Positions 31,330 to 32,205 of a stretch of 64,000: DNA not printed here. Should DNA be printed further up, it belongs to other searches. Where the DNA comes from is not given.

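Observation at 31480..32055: TudS-like DUF523 protein embedded in the island, suggesting a thiolated or modified pyrimidine substrate, possibly a tRNA-derived 5-substituted 2-thiouracil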

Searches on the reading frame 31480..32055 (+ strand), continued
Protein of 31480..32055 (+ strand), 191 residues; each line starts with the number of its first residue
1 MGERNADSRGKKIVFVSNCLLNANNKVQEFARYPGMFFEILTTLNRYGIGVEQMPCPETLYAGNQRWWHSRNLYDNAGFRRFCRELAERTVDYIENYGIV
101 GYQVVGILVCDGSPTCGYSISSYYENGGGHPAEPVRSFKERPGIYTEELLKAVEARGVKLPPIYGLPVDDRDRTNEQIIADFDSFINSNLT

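Call 60: search_protein_families(library=pfam, proteins=[P0352, P0354, P0302, P0303, P0364, P0371, P0373, P0378, P0379, P0375], max_evalue=0.001)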
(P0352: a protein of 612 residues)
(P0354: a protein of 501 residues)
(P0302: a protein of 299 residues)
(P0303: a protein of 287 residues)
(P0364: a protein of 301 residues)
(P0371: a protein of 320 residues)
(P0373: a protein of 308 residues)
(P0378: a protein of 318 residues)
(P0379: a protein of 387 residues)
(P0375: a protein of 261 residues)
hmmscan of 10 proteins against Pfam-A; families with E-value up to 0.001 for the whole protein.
P0352 (612 aa): 1 family
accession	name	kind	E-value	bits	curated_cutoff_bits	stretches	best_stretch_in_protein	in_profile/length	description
PF07690.21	MFS_1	-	4.1e-12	46.1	33.4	2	211-400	3-193/347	Major Facilitator Superfamily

P0354 (501 aa): 0 families

P0302 (299 aa): 0 families

P0303 (287 aa): 0 families

P0364 (301 aa): 0 families

P0371 (320 aa): 0 families

P0373 (308 aa): 1 family
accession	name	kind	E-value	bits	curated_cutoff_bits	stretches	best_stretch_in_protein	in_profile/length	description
PF04463.17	2-thiour_desulf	-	0.00013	22.4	34.7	1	11-144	1-131/141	2-thiouracil desulfurase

P0378 (318 aa): 1 family
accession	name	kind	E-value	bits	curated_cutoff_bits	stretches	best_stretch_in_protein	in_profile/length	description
PF07690.21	MFS_1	-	2.7e-05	23.7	33.4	1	136-312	5-179/347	Major Facilitator Superfamily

P0379 (387 aa): 1 family
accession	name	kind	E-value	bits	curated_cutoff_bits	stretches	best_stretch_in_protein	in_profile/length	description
PF04463.17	2-thiour_desulf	-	1.4e-05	25.6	34.7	1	13-143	4-132/141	2-thiouracil desulfurase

P0375 (261 aa): 0 families
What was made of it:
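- Distant family members (P0373, P0379) hit PF04463 over profile positions 1-132 at E 1e-4 to 1e-5, which bridges the two families (call 60).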

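Call 72: search_protein_families(library=ncbifam, proteins=[L001:3182-3952:+, L001:10696-11940:+, L001:13163-14095:+, L001:14200-15267:+, L001:17926-19206:+, L001:8816-9862:+, L016:4090-4983:+, L050:8702-9973:+, L034:11661-13031:+, L034:13127-14242:+], max_evalue=1e-10)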
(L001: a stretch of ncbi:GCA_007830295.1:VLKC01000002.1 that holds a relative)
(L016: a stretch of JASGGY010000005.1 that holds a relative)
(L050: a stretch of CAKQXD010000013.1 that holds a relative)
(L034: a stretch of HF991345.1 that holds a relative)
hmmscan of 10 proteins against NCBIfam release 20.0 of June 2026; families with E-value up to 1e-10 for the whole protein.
L001:3182-3952:+ (256 aa): 7 families
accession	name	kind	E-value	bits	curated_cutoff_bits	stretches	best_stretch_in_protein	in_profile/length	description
TIGR01718.1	Uridine-psphlse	equivalog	1.1e-80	270.5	280.3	1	8-247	3-243/245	uridine phosphorylase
NF008383.0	PRK11178.1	equivalog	2.9e-55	187.3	262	1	8-248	8-252/254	uridine phosphorylase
NF004489.0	PRK05819.1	subfamily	5.4e-36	124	230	1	7-217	4-206/236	DeoD-type purine-nucleoside phosphorylase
NF009914.0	PRK13374.1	subfamily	1.2e-27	97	338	1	7-242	4-234/235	DeoD-type purine-nucleoside phosphorylase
TIGR00107.1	deoD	equivalog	1.9e-27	96.3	232.25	1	8-211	1-196/232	purine-nucleoside phosphorylase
NF005500.0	PRK07115.1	equivalog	5.7e-23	81.5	264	1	58-214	63-209/261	AMP nucleosidase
TIGR01721.1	AMN-like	hypoth_equivalog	1.1e-17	64.1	307.2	1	59-206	61-199/269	AMP nucleosidase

L001:10696-11940:+ (414 aa): 17 families
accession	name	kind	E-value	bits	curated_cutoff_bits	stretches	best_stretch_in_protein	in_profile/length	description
NF006771.0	PRK09290.1-5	subfamily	4.6e-105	351.5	399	1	2-394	2-396/413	allantoate amidohydrolase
NF058540.1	Ncarbamyl_ErtE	equivalog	3.2e-88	296.1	520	1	3-397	7-404/418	N-carbamyl-l-glutamate amidohydrolase ErtE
TIGR01879.1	hydantase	subfamily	8.1e-83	278.6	204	1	15-392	9-386/401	hydantoinase/carbamoylase family amidase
NF006775.0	PRK09290.2-5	equivalog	9.7e-83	278.1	479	1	7-397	13-403/419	allantoate amidohydrolase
NF006768.0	PRK09290.1-1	equivalog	1.1e-76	258.3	532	1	6-394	6-394/411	allantoate deiminase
NF009529.0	PRK12893.1-2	equivalog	1.1e-75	255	508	1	2-399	5-399/411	Zn-dependent hydrolase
NF006770.0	PRK09290.1-4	equivalog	5.4e-74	249.3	372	1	18-394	16-387/403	allantoate amidohydrolase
NF009531.0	PRK12893.1-5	equivalog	1.3e-67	228.1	486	1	4-402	7-406/421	Zn-dependent hydrolase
NF006769.0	PRK09290.1-3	subfamily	1e-66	225.4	452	1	8-404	14-408/417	allantoate amidohydrolase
TIGR03176.1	AllC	equivalog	1.4e-65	221.6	597.75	1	20-392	17-387/406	allantoate deiminase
NF009527.0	PRK12891.1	subfamily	7.9e-64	216.2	461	1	16-404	21-417/426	Zn-dependent hydrolase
NF006773.0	PRK09290.2-2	equivalog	2.4e-58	198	584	1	7-399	16-408/419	allantoate amidohydrolase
NF006772.0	PRK09290.2-1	subfamily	1.7e-57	195.1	424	1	10-394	18-402/430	allantoate amidohydrolase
NF010373.0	PRK13799.1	equivalog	1.4e-52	179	1087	1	21-401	199-580/591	unknown domain/N-carbamoyl-L-amino acid hydrolase fusion protein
NF009530.0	PRK12893.1-4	subfamily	1.6e-49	169.1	551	1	50-386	54-386/423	Zn-dependent hydrolase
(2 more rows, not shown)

L001:13163-14095:+ (310 aa): 0 families

L001:14200-15267:+ (355 aa): 5 families
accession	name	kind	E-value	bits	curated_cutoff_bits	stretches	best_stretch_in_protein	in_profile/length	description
NF040650.1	sulfolac_dhydr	equivalog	6.5e-79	265.6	500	1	10-351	3-335/339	L-sulfolactate dehydrogenase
NF011599.0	PRK15025.1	equivalog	3.8e-68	230.2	356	1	9-338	2-327/349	ureidoglycolate dehydrogenase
TIGR03175.1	AllD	equivalog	2.6e-64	217.6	496.2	1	8-335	1-324/349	ureidoglycolate dehydrogenase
NF007504.0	PRK10098.1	equivalog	1e-62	212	336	1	7-350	4-345/360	malate/lactate/ureidoglycolate dehydrogenase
NF009750.0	PRK13260.1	equivalog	5.3e-45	154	316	1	9-343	2-330/332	3-dehydro-L-gulonate 2-dehydrogenase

L001:17926-19206:+ (426 aa): 6 families
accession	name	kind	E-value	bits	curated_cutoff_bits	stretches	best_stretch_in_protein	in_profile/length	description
NF052593.1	NPN_racem_MAR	equivalog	1.5e-93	313.7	500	1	9-424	2-414/415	nickel-dependent malate racemase, LarAH6 family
NF033504.2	Ni_dep_LarA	equivalog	2.8e-77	260.2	460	1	8-421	2-419/422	nickel-dependent lactate racemase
NF052595.1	NPN_LarAH5_MAR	equivalog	9.6e-77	258.7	462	1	9-423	2-413/415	nickel-dependent malate racemase, LarAH5 family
NF052525.1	NPN_LarAH10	equivalog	6.4e-73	245.9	540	1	7-424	2-426/426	NPN-dependent 2-hydroxyacid racemase, LarAH10 family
NF052592.1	LarAH_14_15_16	equivalog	5.5e-21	74.5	740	1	31-204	34-210/520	NPN-dependent hydroxyacid isomerase, LarAH14/15/16 family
NF052594.1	NPN_18_hexonate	equivalog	5.8e-11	41.7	500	0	66-397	23-375/411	nickel-dependent putative hexonate epimerase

L001:8816-9862:+ (348 aa): 1 family
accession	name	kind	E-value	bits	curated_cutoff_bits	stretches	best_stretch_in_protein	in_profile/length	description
TIGR01728.1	SsuA_fam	subfamily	3.8e-13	49.3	163.5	1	62-330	17-277/290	aliphatic sulfonate ABC transporter substrate-binding protein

L016:4090-4983:+ (297 aa): 1 family
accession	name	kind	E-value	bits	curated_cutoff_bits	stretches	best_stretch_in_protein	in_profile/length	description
TIGR00950.1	2A78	equivalog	7.1e-27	94.5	230.2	1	26-285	10-264/264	carboxylate/amino acid/amine transporter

L050:8702-9973:+ (423 aa): 9 families
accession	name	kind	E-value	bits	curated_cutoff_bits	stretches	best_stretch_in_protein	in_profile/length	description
NF005748.0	PRK07572.1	subfamily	5.1e-141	470.6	438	1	5-422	4-422/426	cytosine deaminase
NF006685.0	PRK09230.1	subfamily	4.3e-138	460.3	483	1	4-422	5-425/426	cytosine deaminase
NF004636.0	PRK05985.1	subfamily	1.9e-74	250.9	408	1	2-403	2-391/398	amidohydrolase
NF005759.0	PRK07583.1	equivalog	8.9e-49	166.3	403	1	12-406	35-427/438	cytosine deaminase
NF005312.0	PRK06846.1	subfamily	5.8e-43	147.3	447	1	17-402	32-407/412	amidohydrolase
NF005365.0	PRK06886.1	equivalog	7.6e-32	110.7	340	1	54-360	24-325/327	hypothetical protein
NF006252.0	PRK08393.1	equivalog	1.1e-11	44.4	617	0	18-67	21-70/424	N-ethylammeline chlorohydrolase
NF006056.0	PRK08204.1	subfamily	1.8e-11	43.5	391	0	11-60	18-67/449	hypothetical protein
NF006844.0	PRK09357.2-5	equivalog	2.9e-11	43.1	701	0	16-60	20-64/422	dihydroorotase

L034:11661-13031:+ (456 aa): 69 families (the best 25 are shown)
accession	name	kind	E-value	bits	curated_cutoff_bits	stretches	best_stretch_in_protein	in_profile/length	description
NF005376.0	PRK06918.1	equivalog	1.9e-147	491.3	676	1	17-454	10-444/451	4-aminobutyrate--2-oxoglutarate transaminase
TIGR00700.1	GABAtrnsam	equivalog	1.2e-141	472.1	506.65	1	29-451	1-418/420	4-aminobutyrate--2-oxoglutarate transaminase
NF004714.0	PRK06058.1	subfamily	5.3e-133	443.9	639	1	14-452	13-445/447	4-aminobutyrate--2-oxoglutarate transaminase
NF004426.0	PRK05769.1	equivalog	7.5e-132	440.2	552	1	12-452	5-438/441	acetyl ornithine aminotransferase family protein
NF005993.0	PRK08117.1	subfamily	1.2e-128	429.4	574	1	28-454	9-430/433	aspartate aminotransferase family protein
NF005985.0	PRK08088.1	equivalog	9.3e-127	423.2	713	1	25-451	5-421/426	4-aminobutyrate--2-oxoglutarate transaminase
NF005272.0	PRK06777.1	equivalog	6.5e-125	417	725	1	27-450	6-418/421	4-aminobutyrate--2-oxoglutarate transaminase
NF005692.0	PRK07495.1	equivalog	4.7e-117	391.2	724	1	25-455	4-423/425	4-aminobutyrate--2-oxoglutarate transaminase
NF007308.0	PRK09792.1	equivalog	2.9e-114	382.2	747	1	29-451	8-419/421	4-aminobutyrate transaminase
NF049976.1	AmadipTransam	equivalog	3e-112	375.6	650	1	32-452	3-413/416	2-aminoadipate transaminase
NF006228.0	PRK08360.1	equivalog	1.6e-103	346.7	608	1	23-452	2-425/443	aspartate aminotransferase family protein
NF006368.0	PRK08593.1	equivalog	8.5e-100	334.4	570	1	28-453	10-431/448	aspartate aminotransferase family protein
TIGR00707.1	argD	subfamily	2.7e-92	309.5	410.05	1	43-451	9-380/381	acetylornithine/succinylornithine family transaminase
NF004171.0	PRK05639.1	equivalog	1.3e-87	294.5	639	1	12-451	3-441/457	alanine/serine racemase family protein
NF002325.0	PRK01278.1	subfamily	2.5e-86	289.8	372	1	42-454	12-389/395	acetylornithine transaminase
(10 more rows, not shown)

L034:13127-14242:+ (371 aa): 11 families
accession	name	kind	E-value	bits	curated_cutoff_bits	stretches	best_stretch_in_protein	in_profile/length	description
NF050025.1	SulfAcetaldRedSarD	equivalog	6.4e-42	143.8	700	1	26-367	30-381/385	sulfoacetaldehyde reductase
NF041833.1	Fe_ADH_ErcA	equivalog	2.8e-36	125.5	550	1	61-368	70-379/382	alcohol dehydrogenase-like regulatory protein ErcA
TIGR03405.1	Phn_Fe-ADH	equivalog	3.7e-35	121.4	423.7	1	64-346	68-346/355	iron-containing alcohol dehydrogenase PsrA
NF010378.0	PRK13805.1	equivalog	7e-33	113.5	951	1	59-279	522-754/872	bifunctional acetaldehyde-CoA/alcohol dehydrogenase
TIGR02638.1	lactal_redase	equivalog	7.5e-33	113.9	523.15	1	61-285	69-294/379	lactaldehyde reductase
NF011998.0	PRK15454.1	equivalog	5.1e-31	107.8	556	1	59-303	87-330/395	ethanolamine utilization ethanol dehydrogenase EutG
NF007911.0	PRK10624.1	equivalog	1.7e-30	106.2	537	1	61-368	70-379/382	lactaldehyde reductase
NF053866.1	CholDhdGbsBBac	equivalog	2e-26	92.5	550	1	54-368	70-388/392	choline dehydrogenase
NF058672.1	4HyButDHCUPNE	equivalog_domain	2.9e-26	92.6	500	1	56-345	62-354/378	4-hydroxybutyrate dehydrogenase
NF007363.0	PRK09860.1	equivalog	2.9e-20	72.8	581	1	60-275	70-285/383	L-threonine dehydrogenase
NF041822.1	daptide_DH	equivalog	3.4e-12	45.9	300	1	67-219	45-204/363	daptide-type RiPP biosynthesis dehydogenase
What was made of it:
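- A uridine-phosphorylase-like gene lies in several clusters (call 72). Uridine phosphorylase in sister clusters (call 72).
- Tried and rejected: The nearest named families are sulfolactate dehydrogenase and sulfoacetaldehyde reductase, but the scores are far below the cut-offs (call 72).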
